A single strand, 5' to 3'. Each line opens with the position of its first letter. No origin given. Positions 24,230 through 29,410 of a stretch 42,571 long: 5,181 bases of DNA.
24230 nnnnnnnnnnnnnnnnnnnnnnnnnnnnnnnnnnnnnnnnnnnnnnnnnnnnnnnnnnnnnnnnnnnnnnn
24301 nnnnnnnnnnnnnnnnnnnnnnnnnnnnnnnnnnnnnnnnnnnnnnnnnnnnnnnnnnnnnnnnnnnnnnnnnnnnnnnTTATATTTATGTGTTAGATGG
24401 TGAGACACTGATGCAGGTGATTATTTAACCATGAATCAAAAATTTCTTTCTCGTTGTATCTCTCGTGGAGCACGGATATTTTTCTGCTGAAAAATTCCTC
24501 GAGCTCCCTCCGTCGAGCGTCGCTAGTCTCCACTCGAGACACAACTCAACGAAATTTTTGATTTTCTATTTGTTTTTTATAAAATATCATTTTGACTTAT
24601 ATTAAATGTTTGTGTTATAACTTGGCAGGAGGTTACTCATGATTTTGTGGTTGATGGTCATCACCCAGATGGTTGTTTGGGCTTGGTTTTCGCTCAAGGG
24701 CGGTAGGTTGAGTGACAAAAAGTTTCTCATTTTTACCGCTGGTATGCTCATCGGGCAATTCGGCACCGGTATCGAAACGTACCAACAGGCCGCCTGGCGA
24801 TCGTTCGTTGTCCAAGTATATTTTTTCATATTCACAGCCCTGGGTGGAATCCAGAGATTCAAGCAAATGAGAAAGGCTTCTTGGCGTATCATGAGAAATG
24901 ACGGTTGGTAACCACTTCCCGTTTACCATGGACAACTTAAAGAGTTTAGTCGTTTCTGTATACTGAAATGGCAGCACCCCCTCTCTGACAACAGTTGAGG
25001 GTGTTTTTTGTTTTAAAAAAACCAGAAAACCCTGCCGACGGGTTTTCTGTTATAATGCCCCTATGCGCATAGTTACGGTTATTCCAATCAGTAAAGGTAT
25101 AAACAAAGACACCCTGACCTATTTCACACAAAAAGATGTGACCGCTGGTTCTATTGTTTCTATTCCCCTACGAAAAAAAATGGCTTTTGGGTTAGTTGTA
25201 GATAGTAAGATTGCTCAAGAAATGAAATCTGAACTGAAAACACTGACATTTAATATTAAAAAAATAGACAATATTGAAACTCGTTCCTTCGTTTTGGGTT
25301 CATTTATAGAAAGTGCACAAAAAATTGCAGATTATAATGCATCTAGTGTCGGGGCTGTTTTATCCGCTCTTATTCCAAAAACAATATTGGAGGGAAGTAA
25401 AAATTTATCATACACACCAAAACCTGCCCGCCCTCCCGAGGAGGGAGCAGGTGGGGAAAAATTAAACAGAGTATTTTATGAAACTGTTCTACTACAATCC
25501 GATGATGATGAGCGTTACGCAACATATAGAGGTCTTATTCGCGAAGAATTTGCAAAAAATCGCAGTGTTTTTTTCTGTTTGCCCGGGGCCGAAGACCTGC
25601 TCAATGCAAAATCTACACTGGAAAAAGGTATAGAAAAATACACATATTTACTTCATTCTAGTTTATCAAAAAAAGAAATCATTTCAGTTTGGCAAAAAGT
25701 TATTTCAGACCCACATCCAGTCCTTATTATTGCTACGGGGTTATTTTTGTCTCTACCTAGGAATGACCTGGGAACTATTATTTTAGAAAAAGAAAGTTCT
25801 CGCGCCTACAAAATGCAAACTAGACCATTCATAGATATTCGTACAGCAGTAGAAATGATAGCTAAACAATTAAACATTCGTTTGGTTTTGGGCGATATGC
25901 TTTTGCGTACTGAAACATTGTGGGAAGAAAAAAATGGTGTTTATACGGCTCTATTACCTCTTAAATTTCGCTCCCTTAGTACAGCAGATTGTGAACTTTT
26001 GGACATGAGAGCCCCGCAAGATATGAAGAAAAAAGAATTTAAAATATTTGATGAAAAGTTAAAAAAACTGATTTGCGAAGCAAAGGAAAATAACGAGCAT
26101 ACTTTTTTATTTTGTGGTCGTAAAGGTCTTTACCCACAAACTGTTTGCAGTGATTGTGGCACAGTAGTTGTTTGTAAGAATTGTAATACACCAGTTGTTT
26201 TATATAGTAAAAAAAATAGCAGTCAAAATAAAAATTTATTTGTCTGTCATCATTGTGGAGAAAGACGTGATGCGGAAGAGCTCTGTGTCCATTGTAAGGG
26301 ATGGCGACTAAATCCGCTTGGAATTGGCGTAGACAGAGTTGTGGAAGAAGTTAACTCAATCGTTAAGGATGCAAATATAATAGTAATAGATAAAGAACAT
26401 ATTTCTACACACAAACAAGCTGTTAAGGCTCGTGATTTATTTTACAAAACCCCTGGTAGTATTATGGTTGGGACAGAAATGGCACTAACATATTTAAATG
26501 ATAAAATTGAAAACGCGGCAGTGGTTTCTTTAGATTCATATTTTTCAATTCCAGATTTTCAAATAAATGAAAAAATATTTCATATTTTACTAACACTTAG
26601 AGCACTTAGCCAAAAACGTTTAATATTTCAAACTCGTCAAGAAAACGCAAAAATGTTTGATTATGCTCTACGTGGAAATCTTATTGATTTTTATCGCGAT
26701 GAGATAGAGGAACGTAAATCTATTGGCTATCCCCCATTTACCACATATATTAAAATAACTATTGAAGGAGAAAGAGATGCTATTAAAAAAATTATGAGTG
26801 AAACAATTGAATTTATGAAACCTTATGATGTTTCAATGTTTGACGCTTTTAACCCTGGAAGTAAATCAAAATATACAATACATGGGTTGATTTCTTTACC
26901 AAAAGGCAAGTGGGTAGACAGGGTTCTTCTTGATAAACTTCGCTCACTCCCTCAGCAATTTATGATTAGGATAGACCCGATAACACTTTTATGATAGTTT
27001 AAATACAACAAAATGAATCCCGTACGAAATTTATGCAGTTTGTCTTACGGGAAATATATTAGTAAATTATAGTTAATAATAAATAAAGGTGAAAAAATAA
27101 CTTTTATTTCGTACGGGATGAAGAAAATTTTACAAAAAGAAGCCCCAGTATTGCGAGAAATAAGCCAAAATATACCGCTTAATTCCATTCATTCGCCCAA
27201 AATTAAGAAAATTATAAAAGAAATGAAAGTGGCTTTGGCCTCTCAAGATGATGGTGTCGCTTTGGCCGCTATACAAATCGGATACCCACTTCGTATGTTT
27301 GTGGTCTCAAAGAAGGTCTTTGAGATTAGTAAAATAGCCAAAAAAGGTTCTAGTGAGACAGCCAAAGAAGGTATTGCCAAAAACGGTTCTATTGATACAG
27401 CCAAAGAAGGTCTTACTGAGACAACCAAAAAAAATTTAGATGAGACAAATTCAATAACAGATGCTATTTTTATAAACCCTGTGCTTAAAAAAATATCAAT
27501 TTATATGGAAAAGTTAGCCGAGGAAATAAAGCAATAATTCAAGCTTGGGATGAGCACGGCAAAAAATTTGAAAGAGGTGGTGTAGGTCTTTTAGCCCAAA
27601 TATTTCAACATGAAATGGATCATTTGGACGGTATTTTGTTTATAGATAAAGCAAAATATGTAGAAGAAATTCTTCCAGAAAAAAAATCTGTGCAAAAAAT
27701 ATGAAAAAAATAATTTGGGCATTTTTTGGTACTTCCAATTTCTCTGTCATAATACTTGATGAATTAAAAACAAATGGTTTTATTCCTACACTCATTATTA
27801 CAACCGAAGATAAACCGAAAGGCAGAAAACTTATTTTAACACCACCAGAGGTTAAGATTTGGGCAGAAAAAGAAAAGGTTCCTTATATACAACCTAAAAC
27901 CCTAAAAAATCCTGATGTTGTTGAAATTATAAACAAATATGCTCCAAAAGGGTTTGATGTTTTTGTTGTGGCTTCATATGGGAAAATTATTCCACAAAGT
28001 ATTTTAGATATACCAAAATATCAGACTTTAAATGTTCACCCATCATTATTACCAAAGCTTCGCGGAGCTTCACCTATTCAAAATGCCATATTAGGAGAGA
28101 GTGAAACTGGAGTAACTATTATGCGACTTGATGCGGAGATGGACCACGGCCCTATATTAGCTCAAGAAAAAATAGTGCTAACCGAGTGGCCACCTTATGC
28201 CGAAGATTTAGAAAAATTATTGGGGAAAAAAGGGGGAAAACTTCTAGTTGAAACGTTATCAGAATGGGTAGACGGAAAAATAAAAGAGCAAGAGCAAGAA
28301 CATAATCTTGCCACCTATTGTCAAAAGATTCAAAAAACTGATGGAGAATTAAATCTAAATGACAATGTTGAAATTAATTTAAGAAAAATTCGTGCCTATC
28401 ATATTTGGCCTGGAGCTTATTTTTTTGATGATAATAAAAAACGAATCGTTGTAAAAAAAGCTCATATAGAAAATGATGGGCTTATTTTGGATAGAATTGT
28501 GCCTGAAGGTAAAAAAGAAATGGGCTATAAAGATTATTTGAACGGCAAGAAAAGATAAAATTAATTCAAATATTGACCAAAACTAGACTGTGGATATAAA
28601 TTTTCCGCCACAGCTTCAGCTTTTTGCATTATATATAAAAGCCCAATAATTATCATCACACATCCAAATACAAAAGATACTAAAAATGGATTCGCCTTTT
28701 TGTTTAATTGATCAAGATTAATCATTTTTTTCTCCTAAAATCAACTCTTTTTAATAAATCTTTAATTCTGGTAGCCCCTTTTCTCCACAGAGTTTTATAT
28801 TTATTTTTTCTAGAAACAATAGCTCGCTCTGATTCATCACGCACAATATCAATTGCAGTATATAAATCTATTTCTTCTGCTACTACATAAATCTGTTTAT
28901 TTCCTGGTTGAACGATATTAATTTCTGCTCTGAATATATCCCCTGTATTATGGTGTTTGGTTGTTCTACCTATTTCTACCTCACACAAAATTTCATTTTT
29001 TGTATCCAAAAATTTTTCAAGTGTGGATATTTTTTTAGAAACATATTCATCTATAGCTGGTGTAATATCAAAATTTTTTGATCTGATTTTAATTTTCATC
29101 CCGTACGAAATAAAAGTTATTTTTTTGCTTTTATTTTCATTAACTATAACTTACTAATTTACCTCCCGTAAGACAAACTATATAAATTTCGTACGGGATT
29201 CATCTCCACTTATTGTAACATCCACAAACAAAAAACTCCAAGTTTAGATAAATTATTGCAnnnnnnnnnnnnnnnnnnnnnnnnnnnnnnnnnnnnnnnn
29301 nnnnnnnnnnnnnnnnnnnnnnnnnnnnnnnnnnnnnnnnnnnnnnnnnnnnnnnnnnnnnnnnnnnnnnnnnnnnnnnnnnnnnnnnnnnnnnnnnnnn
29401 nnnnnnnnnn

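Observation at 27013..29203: Two inverted ~108-bp TIR-bounded elements bracket def-fmt-(small ORF)-hpf and donate the start codon of both outer genes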

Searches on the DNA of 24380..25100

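Call 74: search_rna_families(source=window, start=24380, end=25100, threshold=evalue, max_evalue=1)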
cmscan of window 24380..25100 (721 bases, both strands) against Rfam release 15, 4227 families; matches with E-value up to 1: 2.
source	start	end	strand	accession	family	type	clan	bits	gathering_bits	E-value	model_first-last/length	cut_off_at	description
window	25005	25095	-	RF02621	BSnc120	Gene; sRNA;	-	20.2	114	0.086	1-88/88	no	Brucella sRNA 120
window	24613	24691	-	RF02211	ZFAT-AS1_1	Gene; lncRNA;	-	17.8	80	0.38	1-79/79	no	ZFAT antisense RNA 1 conserved region 1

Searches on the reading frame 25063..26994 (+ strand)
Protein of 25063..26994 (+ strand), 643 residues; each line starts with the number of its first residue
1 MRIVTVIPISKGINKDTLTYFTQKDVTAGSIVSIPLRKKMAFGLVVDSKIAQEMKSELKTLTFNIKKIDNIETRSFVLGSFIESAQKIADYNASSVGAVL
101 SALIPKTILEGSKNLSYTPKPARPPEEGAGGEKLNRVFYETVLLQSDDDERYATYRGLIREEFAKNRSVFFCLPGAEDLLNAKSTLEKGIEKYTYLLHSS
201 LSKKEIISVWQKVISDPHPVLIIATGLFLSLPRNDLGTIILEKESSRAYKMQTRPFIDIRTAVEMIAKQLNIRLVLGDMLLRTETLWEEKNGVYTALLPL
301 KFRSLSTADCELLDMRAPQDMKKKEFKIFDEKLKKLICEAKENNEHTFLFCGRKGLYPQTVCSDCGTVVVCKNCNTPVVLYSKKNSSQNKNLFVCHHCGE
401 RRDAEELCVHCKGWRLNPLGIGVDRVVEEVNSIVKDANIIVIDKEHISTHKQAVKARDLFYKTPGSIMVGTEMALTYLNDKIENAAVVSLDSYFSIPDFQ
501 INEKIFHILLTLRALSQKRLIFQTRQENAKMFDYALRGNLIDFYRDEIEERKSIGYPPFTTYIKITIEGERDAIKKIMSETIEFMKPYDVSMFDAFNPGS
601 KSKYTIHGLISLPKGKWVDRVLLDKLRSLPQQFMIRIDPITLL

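Call 13: search_protein_families(library=pfam, proteins=[window:25063-26994:+], max_evalue=0.01)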
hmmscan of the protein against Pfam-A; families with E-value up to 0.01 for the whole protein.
window:25063-26994:+ (643 aa): 1 family
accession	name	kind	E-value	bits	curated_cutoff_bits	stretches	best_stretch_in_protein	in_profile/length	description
PF17764.6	PriA_3primeBD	-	1.1e-06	28.9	22.7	1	15-105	9-96/96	3'DNA-binding domain (3'BD)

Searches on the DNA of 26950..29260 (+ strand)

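Call 30: search_rna_families(source=window, start=26950, end=29260, threshold=evalue, max_evalue=10)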
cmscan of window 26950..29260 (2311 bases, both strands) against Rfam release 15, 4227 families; matches with E-value up to 10: 10.
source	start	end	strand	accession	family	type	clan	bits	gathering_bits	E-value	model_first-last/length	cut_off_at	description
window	28537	28625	+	RF01470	rli38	Gene; sRNA;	-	20.8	49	8.3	1-150/150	no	Listeria sRNA rli38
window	27019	27118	+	RF04150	MIR2655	Gene; miRNA;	-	20.5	122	2.9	1-267/267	no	MIR2655 microRNA precursor family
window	27261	27366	-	RF02762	C1_109596F_thermometer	Cis-reg; thermoregulator;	-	20.4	125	0.0055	10-122/227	no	C1_109596F 5' UTR thermometer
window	27018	27117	-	RF04150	MIR2655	Gene; miRNA;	-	19.9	122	3.8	1-267/267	no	MIR2655 microRNA precursor family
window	28573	28647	-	RF02183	ST7-OT3_1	Gene; lncRNA;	-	19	50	5.6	1-79/79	no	ST7 overlapping transcript 3 conserved region 1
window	28590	28666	-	RF00181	SNORD113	Gene; snRNA; snoRNA; CD-box;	CL00069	17.2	36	6.9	1-74/74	no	Small nucleolar RNA SNORD113/SNORD114 family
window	28407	28470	+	RF03640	mir-3747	Gene; miRNA;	-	17.1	63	6.1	1-67/67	no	mir-3747 microRNA precursor family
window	27446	27507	-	RF02365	Yfr17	Gene; sRNA;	-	16.5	50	6.5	54-121/264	no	Cyanobacterial functional RNA 17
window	28982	29044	-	RF01844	SmY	Gene; snRNA; splicing;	-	13.8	39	8.5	1-80/80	no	SmY spliceosomal RNA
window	27569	27607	+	RF00893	MIR854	Gene; miRNA;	-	11.5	50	7.7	1-221/221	no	MIR854 microRNA precursor family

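Call 77: search_dna_similar(query=window:27013-27122:+, collection=plasmids, mode=distant, max_evalue=0.01, max_rows=10)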
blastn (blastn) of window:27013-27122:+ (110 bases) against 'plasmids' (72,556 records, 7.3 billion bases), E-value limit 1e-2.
Records with a match: 2; places in all: 2; records where one place covers at least 80% of the query: 0.
Best place of each record, by identity: 80-90% 2.
By first word of the organism name: Aneurinibacillus 1; Peribacillus 1.
By predicted mobility (MOB-suite, as given by PLSDB): non-mobilizable 2.
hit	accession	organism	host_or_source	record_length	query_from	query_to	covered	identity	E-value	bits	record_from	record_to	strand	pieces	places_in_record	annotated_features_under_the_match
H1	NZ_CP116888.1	Aneurinibacillus sp. Ricciae_BoGa-3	whole organism,Plant material,Lab grown ...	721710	43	88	42%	85.1%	5e-4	51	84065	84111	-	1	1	none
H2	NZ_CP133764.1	Peribacillus sp. R9-11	sediment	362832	40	86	43%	83.0%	6e-3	46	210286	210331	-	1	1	CPBP family intramembrane glutamic endopeptidase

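Call 78: search_dna_similar(query=window:27013-27122:+, collection=phages, mode=distant, max_evalue=0.01, max_rows=10)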
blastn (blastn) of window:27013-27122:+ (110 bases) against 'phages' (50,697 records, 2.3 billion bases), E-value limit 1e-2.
No match.

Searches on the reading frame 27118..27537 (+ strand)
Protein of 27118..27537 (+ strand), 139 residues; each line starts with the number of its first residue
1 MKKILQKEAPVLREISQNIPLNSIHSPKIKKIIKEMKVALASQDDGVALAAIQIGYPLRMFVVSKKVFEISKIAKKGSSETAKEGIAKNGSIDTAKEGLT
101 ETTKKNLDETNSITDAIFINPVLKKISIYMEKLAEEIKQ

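Call 13: search_protein_families(library=pfam, proteins=[window:27118-27537:+], max_evalue=0.01)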
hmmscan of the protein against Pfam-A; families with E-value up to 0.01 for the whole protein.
window:27118-27537:+ (139 aa): 1 family
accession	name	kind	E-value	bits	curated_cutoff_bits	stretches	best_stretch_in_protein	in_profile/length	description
PF01327.26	Pep_deformylase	-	3e-13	50.1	22.8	1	1-135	1-92/156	Polypeptide deformylase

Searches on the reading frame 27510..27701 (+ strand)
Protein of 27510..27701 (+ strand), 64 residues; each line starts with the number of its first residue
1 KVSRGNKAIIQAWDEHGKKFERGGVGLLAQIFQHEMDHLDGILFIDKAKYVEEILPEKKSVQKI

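Call 13: search_protein_families(library=pfam, proteins=[window:27510-27701:+], max_evalue=0.01)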
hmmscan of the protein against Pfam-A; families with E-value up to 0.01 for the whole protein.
window:27510-27701:+ (64 aa): 1 family
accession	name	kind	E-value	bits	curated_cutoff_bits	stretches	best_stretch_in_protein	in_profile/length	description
PF01327.26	Pep_deformylase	-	2.7e-13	50.3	22.8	1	1-50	103-152/156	Polypeptide deformylase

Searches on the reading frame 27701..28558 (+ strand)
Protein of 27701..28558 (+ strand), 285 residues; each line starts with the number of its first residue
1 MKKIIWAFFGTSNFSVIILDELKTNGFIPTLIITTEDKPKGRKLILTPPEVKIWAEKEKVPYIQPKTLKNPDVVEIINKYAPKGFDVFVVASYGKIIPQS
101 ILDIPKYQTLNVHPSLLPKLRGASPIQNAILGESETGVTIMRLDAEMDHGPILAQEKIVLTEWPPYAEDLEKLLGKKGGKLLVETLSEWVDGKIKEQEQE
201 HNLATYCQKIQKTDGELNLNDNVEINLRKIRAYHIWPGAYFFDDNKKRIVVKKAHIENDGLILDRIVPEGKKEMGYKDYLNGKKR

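Call 13: search_protein_families(library=pfam, proteins=[window:27701-28558:+], max_evalue=0.01)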
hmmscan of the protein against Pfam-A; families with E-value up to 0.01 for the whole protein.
window:27701-28558:+ (285 aa): 2 families
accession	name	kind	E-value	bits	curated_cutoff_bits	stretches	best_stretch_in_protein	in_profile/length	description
PF00551.24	Formyl_trans_N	-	1.9e-33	116.2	26.1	1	2-185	1-180/181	Formyl transferase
PF02911.23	Formyl_trans_C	-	1.6e-08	35.1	21.1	1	209-258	1-49/100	Formyl transferase, C-terminal domain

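Call 26: find_related_loci(query=window:27701-28555:+, collection=metagenome_contigs, flank=4000)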
Query window:27701-28555:+ (285 aa) in metagenome_contigs; peptide patterns used: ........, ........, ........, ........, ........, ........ (x = any residue, [..] = any of these).
362 stretches matched a pattern; 223 encode a relative of the query (tblastn E <= 1e-3); the best 80 are kept; 80 distinct loci.
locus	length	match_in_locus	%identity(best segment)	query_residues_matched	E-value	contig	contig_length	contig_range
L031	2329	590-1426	69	3-284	2e-140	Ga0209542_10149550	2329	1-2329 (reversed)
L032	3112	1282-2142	65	2-282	2e-131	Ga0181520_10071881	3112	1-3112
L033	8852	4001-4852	66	3-284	6e-127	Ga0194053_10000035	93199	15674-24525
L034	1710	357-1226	66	1-281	4e-136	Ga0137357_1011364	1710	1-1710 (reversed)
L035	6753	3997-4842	66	3-282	4e-121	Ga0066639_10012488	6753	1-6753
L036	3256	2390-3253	61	6-282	2e-116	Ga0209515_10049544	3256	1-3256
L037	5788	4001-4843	59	8-284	1e-103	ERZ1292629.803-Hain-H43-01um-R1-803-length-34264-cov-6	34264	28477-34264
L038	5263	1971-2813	59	8-284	9e-104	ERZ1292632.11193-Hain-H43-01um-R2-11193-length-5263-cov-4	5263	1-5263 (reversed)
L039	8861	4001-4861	57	2-284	3e-103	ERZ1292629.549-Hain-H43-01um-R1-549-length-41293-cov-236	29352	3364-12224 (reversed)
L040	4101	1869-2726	55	8-283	5e-102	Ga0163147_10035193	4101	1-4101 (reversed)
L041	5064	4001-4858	55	8-283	2e-101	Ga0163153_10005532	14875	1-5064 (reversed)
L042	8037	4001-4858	55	8-283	1e-100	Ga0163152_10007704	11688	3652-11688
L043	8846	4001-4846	56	7-284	6e-99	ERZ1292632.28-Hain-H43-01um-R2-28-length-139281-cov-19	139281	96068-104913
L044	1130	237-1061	55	7-282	1e-104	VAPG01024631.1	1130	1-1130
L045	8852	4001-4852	51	6-282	2e-95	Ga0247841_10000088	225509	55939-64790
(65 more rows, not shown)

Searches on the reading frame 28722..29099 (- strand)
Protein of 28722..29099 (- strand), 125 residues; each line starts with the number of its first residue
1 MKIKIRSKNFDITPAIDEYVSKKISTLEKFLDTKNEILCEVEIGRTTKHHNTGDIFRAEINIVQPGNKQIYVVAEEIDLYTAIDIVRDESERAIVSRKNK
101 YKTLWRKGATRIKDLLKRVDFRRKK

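Call 13: search_protein_families(library=pfam, proteins=[window:28722-29099:-], max_evalue=0.01)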
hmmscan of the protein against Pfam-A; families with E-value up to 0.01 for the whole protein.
window:28722-29099:- (125 aa): 1 family
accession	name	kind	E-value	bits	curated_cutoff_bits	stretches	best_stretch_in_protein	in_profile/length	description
PF02482.25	Ribosomal_S30AE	-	2.6e-16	60.5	23.7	1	3-101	1-87/88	Sigma 54 modulation protein / S30EA ribosomal protein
